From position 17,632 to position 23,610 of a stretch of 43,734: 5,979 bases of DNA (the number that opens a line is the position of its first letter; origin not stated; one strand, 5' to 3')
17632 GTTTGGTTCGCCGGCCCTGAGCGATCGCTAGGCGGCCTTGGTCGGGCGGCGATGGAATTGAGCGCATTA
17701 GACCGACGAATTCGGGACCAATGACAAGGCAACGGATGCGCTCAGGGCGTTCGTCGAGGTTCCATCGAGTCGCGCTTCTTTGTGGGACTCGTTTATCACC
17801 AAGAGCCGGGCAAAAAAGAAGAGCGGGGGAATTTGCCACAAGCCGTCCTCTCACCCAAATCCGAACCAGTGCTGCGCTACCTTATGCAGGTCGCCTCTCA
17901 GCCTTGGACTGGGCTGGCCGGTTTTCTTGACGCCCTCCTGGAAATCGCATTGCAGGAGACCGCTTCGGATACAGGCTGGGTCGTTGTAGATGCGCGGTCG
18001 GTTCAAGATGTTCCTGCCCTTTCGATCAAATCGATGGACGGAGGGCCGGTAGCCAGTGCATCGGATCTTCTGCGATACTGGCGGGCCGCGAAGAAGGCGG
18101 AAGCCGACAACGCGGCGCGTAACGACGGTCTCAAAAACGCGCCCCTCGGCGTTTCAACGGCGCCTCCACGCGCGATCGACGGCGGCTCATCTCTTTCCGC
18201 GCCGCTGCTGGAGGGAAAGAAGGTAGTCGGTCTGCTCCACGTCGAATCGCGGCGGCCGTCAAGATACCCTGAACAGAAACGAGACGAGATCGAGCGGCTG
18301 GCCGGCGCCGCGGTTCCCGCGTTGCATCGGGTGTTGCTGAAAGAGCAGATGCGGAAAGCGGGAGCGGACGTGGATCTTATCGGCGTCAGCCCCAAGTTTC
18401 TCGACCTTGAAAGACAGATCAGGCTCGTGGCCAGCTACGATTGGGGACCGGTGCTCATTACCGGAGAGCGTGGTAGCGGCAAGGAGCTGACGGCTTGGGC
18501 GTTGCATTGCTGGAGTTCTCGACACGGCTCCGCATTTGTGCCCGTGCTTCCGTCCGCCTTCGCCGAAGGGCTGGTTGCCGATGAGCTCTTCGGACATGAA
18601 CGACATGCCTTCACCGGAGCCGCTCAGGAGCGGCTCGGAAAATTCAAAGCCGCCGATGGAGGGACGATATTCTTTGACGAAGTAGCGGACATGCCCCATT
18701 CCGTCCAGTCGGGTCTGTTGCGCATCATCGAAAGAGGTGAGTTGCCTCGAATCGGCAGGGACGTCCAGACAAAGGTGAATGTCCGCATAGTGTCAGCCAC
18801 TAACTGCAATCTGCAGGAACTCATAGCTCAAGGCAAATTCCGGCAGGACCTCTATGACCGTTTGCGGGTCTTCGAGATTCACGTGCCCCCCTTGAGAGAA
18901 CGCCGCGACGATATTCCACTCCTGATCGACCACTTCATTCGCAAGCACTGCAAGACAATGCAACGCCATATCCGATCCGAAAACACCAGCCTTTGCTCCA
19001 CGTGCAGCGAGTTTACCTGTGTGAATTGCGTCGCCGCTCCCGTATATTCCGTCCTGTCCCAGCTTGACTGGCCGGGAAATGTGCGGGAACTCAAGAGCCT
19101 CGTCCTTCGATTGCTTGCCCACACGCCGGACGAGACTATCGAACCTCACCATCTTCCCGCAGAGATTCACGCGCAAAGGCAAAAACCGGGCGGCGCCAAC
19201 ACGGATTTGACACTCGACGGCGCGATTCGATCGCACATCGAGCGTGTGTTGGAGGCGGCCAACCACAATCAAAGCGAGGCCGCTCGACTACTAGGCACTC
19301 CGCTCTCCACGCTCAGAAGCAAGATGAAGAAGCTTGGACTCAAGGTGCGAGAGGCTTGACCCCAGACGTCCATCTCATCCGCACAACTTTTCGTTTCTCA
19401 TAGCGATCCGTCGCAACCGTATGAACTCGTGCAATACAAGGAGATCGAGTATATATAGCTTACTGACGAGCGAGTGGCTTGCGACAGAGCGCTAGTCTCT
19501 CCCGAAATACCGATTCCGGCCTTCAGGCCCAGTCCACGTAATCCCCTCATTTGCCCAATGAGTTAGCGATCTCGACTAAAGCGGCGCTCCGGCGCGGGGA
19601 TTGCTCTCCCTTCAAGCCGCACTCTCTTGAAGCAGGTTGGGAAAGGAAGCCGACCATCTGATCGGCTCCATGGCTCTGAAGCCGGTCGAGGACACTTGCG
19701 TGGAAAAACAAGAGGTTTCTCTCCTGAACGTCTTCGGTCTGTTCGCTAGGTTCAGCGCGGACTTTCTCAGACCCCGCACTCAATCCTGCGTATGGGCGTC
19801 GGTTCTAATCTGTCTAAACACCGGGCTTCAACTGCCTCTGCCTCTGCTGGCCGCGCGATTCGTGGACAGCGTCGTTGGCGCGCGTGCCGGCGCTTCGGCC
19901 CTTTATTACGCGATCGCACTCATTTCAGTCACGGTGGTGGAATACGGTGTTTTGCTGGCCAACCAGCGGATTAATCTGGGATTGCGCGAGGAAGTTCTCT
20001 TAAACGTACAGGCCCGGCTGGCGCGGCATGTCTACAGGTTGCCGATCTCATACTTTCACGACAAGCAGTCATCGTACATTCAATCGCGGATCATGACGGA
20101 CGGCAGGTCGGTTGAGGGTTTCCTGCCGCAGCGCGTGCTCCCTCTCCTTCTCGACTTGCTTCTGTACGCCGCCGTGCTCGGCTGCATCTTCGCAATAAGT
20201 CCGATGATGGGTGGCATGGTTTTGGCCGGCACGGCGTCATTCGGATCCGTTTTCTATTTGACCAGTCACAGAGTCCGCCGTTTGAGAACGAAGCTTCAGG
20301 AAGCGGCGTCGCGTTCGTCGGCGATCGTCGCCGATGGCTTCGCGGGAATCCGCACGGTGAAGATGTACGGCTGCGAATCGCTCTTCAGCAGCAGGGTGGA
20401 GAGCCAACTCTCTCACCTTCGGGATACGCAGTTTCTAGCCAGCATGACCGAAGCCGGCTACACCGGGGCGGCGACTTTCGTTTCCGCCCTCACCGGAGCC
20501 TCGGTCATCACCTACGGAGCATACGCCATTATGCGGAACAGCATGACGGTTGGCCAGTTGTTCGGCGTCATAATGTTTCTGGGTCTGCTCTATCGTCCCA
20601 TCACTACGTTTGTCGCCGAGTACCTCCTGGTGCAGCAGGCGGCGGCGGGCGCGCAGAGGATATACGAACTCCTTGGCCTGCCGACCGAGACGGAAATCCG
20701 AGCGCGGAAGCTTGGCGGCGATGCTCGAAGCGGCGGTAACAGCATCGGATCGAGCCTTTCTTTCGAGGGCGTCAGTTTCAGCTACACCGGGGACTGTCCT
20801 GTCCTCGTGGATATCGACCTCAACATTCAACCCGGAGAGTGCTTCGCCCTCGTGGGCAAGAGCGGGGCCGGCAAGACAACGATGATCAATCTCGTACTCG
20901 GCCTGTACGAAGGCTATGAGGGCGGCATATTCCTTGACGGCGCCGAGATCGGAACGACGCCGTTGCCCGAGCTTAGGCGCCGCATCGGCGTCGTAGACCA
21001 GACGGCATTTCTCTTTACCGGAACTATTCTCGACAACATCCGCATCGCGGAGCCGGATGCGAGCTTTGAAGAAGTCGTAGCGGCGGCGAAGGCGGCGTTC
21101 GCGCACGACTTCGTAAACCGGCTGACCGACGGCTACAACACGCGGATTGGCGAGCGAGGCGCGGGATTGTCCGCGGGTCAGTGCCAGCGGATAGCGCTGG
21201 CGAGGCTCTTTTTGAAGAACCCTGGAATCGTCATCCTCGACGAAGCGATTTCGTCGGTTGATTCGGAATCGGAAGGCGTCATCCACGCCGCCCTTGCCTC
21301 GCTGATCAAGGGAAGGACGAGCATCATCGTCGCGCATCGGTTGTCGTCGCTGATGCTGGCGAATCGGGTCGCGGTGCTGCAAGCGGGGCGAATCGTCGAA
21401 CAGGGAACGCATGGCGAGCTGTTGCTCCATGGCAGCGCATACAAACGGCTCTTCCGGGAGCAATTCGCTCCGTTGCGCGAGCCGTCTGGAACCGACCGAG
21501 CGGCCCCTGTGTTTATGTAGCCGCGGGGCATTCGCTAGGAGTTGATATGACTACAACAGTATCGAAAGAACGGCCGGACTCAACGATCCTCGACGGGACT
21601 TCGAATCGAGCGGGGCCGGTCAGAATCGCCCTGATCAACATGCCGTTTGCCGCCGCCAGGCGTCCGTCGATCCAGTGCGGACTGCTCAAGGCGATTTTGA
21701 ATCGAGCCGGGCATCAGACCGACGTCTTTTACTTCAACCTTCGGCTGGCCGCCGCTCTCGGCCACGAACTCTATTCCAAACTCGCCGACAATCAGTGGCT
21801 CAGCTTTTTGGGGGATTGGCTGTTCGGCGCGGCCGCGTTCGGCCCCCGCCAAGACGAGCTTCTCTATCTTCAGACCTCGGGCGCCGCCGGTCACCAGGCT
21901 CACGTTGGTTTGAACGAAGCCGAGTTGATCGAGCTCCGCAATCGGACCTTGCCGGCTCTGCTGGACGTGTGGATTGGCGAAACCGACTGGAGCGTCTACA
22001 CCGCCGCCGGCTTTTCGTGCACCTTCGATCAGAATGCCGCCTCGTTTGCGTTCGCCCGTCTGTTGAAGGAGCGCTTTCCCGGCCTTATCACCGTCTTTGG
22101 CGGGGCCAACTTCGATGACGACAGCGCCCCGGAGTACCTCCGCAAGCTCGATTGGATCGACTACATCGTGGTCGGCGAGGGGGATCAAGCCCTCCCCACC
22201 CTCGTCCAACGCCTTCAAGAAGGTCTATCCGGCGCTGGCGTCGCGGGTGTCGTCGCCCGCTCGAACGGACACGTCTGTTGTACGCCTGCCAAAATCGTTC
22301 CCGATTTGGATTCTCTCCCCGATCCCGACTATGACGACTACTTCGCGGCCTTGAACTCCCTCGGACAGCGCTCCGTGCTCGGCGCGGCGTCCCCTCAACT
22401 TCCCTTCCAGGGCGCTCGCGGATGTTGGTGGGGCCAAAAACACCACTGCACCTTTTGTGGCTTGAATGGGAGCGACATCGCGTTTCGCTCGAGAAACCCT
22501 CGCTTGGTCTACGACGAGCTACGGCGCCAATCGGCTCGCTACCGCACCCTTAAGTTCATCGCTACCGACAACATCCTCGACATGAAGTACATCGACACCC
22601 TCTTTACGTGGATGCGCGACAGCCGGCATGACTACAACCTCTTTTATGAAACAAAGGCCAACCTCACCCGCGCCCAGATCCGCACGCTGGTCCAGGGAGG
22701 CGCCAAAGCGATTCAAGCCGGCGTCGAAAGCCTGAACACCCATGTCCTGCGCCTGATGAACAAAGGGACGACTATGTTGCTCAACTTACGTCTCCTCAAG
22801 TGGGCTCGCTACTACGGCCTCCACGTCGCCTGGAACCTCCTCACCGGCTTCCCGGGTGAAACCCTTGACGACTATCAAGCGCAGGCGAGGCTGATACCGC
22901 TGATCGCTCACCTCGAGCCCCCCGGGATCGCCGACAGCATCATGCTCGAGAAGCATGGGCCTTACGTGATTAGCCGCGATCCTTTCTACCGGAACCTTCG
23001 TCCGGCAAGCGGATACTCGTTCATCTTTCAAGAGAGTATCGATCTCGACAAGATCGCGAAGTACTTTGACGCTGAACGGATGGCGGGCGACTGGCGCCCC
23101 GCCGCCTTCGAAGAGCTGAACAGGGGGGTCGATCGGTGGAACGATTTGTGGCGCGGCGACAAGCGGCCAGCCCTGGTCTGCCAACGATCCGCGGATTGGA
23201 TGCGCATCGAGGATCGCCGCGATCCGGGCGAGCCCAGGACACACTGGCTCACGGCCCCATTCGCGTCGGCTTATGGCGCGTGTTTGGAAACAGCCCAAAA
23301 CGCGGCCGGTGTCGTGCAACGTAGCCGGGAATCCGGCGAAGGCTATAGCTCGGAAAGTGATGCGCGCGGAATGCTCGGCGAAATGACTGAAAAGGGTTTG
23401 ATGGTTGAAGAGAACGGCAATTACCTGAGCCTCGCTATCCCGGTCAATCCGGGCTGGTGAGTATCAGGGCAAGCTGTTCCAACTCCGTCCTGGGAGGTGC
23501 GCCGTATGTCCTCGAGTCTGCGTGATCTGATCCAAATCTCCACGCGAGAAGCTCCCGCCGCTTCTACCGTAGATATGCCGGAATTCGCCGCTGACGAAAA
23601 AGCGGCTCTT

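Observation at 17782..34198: Sigma-54-controlled locus with four radical SAM enzymes, an ABC exporter, a small peptide ORF and TldD/PmbA: candidate novel RiPP system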

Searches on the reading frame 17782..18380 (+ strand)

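Call 53: search_protein_families(library=pfam, proteins=[window:17782-18380:+], max_evalue=10)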
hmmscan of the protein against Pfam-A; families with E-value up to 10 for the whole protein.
window:17782-18380:+ (199 aa): 3 families
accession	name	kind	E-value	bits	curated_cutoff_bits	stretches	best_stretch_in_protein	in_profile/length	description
PF13185.12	GAF_2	-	1e-08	35.9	28.6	1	45-181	4-135/136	GAF domain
PF13492.12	GAF_3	-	0.019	15.8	27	1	132-181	78-127/129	GAF domain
PF01590.32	GAF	-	0.05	14.6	22.4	1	135-173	88-122/133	GAF domain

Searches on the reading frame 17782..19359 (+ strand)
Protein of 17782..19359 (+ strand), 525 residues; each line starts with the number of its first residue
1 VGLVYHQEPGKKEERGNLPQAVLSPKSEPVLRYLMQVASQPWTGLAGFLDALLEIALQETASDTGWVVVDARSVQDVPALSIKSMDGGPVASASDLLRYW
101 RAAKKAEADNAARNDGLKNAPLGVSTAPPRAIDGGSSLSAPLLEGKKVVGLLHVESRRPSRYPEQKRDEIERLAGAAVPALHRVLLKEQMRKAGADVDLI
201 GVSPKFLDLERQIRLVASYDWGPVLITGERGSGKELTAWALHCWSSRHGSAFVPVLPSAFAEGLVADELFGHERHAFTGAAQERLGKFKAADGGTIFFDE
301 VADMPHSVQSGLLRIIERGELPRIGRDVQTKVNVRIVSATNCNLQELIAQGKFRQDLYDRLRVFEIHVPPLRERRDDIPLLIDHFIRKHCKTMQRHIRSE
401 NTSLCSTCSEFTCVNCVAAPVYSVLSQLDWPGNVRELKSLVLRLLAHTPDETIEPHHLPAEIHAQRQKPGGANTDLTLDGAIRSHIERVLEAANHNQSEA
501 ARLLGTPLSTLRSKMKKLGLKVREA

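Call 3: search_protein_families(library=pfam, proteins=[window:17782-19359:+], max_evalue=0.01)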
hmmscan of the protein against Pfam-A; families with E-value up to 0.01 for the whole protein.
window:17782-19359:+ (525 aa): 7 families
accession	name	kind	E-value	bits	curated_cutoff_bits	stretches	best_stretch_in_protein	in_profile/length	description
PF00158.32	Sigma54_activat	-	2.3e-53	180.8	20.2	1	199-367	1-168/168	Sigma-54 interaction domain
PF25601.1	AAA_lid_14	-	2.9e-20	72.3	27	2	416-469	28-81/87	AAA+ ATPase lid domain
PF14532.12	Sigma54_activ_2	-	1.5e-19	71.1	25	1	200-371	1-138/138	Sigma-54 interaction domain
PF02954.25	HTH_8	-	1e-09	38.4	22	1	484-518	8-42/42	Bacterial regulatory protein, Fis family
PF13185.12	GAF_2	-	6.4e-08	33.3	28.6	1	46-181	5-135/136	GAF domain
PF07728.20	AAA_5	-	0.00013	22.4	22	1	223-342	1-123/139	AAA domain (dynein-related subfamily)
PF07724.20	AAA_2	-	0.00022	21.7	27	1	224-352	6-135/166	AAA domain (Cdc48 subfamily)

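Call 4: search_protein_families(library=ncbifam, proteins=[window:17782-19359:+], max_evalue=0.01)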
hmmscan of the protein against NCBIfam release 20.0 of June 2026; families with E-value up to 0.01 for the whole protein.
window:17782-19359:+ (525 aa): 27 families (the best 25 are shown)
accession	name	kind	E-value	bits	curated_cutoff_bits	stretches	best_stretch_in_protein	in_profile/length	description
NF003451.0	PRK05022.1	equivalog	2.6e-78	264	476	1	140-521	118-511/512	nitric oxide reductase transcriptional regulator NorR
NF041552.1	TF_PrdR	equivalog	3e-75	253.7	795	1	186-517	254-575/577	sigma-54 dependent transcriptional regulator PrdR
TIGR01818.1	ntrC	equivalog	2e-74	251.1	558.6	1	189-493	126-414/463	nitrogen regulation protein NR(I)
TIGR02974.1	phageshock_pspF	equivalog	7e-72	242.4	443.55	1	199-455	1-240/336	phage shock protein operon transcriptional activator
NF038308.1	RNA_repair_RtcR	equivalog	2.2e-71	241.3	650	1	195-510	178-503/530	RNA repair transcriptional activator RtcR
TIGR01817.1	nifA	equivalog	5.2e-69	233.4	528.85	1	185-469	184-449/534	nif-specific transcriptional activator NifA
NF011958.0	PRK15429.1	equivalog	1.2e-65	222.5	830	1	169-522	352-688/692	formate hydrogenlyase transcriptional activator FlhA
NF008622.0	PRK11608.1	equivalog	4.5e-64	216.5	529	1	198-522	7-327/329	phage shock protein operon transcriptional activator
NF008469.0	PRK11361.1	equivalog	1.1e-62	212.2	714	1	198-506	144-442/461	acetoacetate metabolism transcriptional regulator AtoC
TIGR02329.1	propionate_PrpR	equivalog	1.6e-62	211.9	499.2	1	186-516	201-525/526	propionate catabolism operon regulatory protein PrpR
NF041906.1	V4R_TF_MobR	exception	2.9e-62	210.9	999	1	224-517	258-543/544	phenol degradation transcriptional regulator MobR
NF011953.0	PRK15424.1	equivalog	3.3e-62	210.8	703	1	186-517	208-533/538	propionate catabolism operon regulatory protein PrpR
NF051870.1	NAssimRespRegNtrX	equivalog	3.7e-62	210.7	600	1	191-520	133-452/452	nitrogen assimilation response regulator NtrX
TIGR02915.1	PEP_resp_reg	equivalog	1.2e-61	208.9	502.6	1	191-521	133-445/445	PEP-CTERM-box response regulator transcription factor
NF008176.1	PRK10923.1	equivalog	2e-60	204.7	620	1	190-465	131-388/469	nitrogen regulation protein NR(I)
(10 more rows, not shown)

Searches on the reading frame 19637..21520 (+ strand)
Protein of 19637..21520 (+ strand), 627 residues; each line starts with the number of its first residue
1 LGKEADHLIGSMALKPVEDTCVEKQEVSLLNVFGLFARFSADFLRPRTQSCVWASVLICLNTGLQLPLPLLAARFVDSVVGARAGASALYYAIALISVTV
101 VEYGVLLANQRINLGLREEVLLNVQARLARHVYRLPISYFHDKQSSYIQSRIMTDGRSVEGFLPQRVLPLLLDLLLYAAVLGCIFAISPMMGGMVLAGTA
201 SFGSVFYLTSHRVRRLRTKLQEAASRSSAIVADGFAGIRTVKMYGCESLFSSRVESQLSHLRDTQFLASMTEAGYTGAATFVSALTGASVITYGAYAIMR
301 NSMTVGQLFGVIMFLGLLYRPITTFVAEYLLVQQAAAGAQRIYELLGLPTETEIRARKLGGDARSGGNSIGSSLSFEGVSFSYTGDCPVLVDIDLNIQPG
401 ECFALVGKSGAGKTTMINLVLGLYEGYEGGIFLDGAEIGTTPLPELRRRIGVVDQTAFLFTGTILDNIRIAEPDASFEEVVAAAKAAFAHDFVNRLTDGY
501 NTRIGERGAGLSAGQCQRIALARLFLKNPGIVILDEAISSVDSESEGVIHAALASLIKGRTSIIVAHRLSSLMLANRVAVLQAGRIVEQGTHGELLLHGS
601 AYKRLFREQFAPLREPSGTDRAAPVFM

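Call 3: search_protein_families(library=pfam, proteins=[window:19637-21520:+], max_evalue=0.01)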
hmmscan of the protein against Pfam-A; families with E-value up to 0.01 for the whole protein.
window:19637-21520:+ (627 aa): 2 families
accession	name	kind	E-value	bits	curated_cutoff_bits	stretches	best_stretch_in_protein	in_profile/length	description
PF00005.33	ABC_tran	-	1.9e-29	103.4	25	1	392-538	3-136/137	ABC transporter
PF00664.28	ABC_membrane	-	5.7e-29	102.1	28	1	56-321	6-273/274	ABC transporter transmembrane region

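Call 4: search_protein_families(library=ncbifam, proteins=[window:19637-21520:+], max_evalue=0.01)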
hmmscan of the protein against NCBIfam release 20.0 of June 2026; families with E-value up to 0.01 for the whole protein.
window:19637-21520:+ (627 aa): 183 families (the best 25 are shown)
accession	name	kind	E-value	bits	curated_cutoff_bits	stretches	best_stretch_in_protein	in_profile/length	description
TIGR01846.1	type_I_sec_HlyB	subfamily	5.2e-110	368.8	725.55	1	31-609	123-692/694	type I secretion system permease/ATPase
NF052233.1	CphA_assoc_ABC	equivalog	4.7e-100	336.1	880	1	42-610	177-744/766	cyanophycin metabolism-associated ABC transporter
TIGR02204.1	MsbA_rel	hypoth_equivalog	9.3e-99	331.6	780.4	1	41-610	10-576/576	ABC transporter, permease/ATP-binding protein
TIGR02203.1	MsbA_lipidA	equivalog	2.9e-98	329.8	602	1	43-610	8-570/572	lipid A export permease/ATP-binding protein MsbA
TIGR03796.1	NHLM_micro_ABC1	equivalog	4.5e-92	309.4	853.3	1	58-606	162-709/710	NHLP family bacteriocin export ABC transporter peptidase/permease/ATPase subunit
TIGR03375.1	type_I_sec_LssB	subfamily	6.9e-89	298.9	693.1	1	52-596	155-689/696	type I secretion system permease/ATPase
TIGR00958.1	3a01208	subfamily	6.7e-86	289.1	874.6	1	43-605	155-710/711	antigen peptide transporter 2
NF010178.0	PRK13657.1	equivalog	2.8e-83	280.3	733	1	50-612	23-573/588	glucan ABC transporter ATP-binding protein/ permease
NF008381.0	PRK11176.1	equivalog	1.8e-82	277.6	867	1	117-611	93-581/582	lipid A ABC transporter ATP-binding protein/permease MsbA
NF045513.1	HepA_fam_ABC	equivalog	1.9e-81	274.3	725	1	77-598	80-598/610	heterocyst formation ABC transporter subunit HepA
TIGR02857.1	CydD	equivalog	7.5e-74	249.6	435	1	51-580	5-528/529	thiol reductant ABC exporter subunit CydD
TIGR03797.1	NHLM_micro_ABC2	equivalog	3.3e-71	240.7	709.4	1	53-609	140-685/686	NHLP bacteriocin export ABC transporter permease/ATPase subunit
TIGR01842.1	type_I_sec_PrtD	subfamily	7.9e-71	239.2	510.15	1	52-596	12-541/544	type I secretion system permease/ATPase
TIGR01193.1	bacteriocin_ABC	subfamily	8.2e-71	239.5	523.85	1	112-607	219-707/708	peptide cleavage/export ABC transporter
NF008055.0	PRK10789.1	equivalog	2.3e-68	231.1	845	1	35-609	3-571/590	SmdA family multidrug ABC transporter permease/ATP-binding protein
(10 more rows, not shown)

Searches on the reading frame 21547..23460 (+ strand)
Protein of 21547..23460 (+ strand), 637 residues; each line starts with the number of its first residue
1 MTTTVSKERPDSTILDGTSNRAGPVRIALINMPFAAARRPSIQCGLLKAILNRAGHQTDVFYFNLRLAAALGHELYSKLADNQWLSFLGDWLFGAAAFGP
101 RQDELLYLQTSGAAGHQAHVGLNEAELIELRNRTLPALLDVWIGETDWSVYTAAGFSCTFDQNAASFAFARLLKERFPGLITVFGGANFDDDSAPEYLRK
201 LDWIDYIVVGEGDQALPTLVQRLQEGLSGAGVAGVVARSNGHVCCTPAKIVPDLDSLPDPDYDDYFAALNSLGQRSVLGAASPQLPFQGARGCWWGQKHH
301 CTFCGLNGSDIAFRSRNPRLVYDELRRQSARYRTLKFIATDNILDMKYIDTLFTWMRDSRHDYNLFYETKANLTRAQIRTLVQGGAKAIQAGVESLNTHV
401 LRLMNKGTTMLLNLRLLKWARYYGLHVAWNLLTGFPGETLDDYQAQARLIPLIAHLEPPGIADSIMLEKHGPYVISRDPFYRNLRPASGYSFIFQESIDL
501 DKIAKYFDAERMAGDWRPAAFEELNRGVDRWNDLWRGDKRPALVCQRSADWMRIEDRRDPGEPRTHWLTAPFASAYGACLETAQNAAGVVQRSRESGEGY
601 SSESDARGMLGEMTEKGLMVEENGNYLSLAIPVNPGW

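Call 3: search_protein_families(library=pfam, proteins=[window:21547-23460:+], max_evalue=0.01)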
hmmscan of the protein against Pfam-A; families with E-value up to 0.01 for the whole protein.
window:21547-23460:+ (637 aa): 2 families
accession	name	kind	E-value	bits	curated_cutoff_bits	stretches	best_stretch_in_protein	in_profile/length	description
PF04055.27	Radical_SAM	-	5.5e-13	49.9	29.5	1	293-445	7-161/166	Radical SAM superfamily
PF02310.24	B12-binding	-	0.00058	20.1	32.1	1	155-219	56-120/121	B12 binding domain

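Call 4: search_protein_families(library=ncbifam, proteins=[window:21547-23460:+], max_evalue=0.01)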
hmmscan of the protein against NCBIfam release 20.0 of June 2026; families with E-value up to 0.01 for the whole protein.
window:21547-23460:+ (637 aa): 16 families
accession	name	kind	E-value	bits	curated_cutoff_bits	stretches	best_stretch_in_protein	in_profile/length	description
TIGR03975.1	rSAM_ocin_1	subfamily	3.6e-173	577.3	281.85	1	27-631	1-606/606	RiPP maturation radical SAM C-methyltransferase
TIGR04014.1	B12_SAM_MJ_0865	equivalog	5.1e-14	51.9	360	2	391-450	274-333/434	methyl-coenzyme M reductase glutamine C-methyltransferase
TIGR02026.1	BchE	equivalog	2.8e-13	49.6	481.35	1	170-443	83-355/497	magnesium-protoporphyrin IX monomethyl ester anaerobic oxidative cyclase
TIGR03471.1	HpnJ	equivalog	9.9e-13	47.8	577.6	1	165-443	83-355/472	hopanoid biosynthesis associated radical SAM protein HpnJ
TIGR04072.2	rSAM_ladder_B12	equivalog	3.9e-12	45.5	360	2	286-441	182-337/443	lipid biosynthesis B12-binding/radical SAM protein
NF038361.1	rSAM_Sden_1168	equivalog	1.1e-10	40.8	575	1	167-444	158-442/560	Sden_1168 family B12-binding radical SAM P-methyltransferase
NF050148.1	rSAM_ApyD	equivalog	1.3e-10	40.4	750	1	166-445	90-358/645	RiPP biosynthesis radical SAM protein ApyD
TIGR04367.1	HpnR_B12_rSAM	equivalog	1.8e-10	40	650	1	155-433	65-333/490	hopanoid C-3 methylase HpnR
TIGR04479.1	bcpD_PhpK_rSAM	subfamily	5.7e-09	34.9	600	1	196-449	164-405/504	PhpK family radical SAM P-methyltransferase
TIGR04013.1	B12_SAM_MJ_1487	hypoth_equivalog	3.7e-08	32.6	251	1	178-454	71-334/382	TIGR04013 family B12-binding domain/radical SAM domain-containing protein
TIGR04190.1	B12_SAM_Ta0216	equivalog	1e-07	31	500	1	167-381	97-320/554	TIGR04190 family B12-binding domain/radical SAM domain protein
NF040546.1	rSAM_CUAEP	equivalog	2.9e-07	29.6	500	1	375-450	263-338/468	CUAEP/CCAEP-tail radical SAM (seleno)protein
TIGR04385.1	B12_rSAM_cofa1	equivalog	4.1e-07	29.6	450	1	171-440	91-351/438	B12 lower ligand biosynthesis radical SAM protein BzaD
NF033712.0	B12_rSAM_KedN5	subfamily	1.6e-06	26.6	700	1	166-443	77-360/624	KedN5 family methylcobalamin-dependent radical SAM C-methyltransferase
TIGR04295.1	B12_rSAM_oligo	hypoth_equivalog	3.6e-05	22.6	400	1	197-407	118-315/422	TIGR04295 family B12-binding domain-containing radical SAM protein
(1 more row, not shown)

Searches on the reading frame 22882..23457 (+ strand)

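Call 53: search_protein_families(library=pfam, proteins=[window:22882-23457:+], max_evalue=10)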
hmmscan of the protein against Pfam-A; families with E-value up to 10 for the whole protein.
window:22882-23457:+ (192 aa): 1 family
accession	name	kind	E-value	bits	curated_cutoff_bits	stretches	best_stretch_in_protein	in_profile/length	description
PF22329.2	Nro1_C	-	0.037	14.5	27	1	63-102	54-93/142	Negative regulator of ofd1, C-terminal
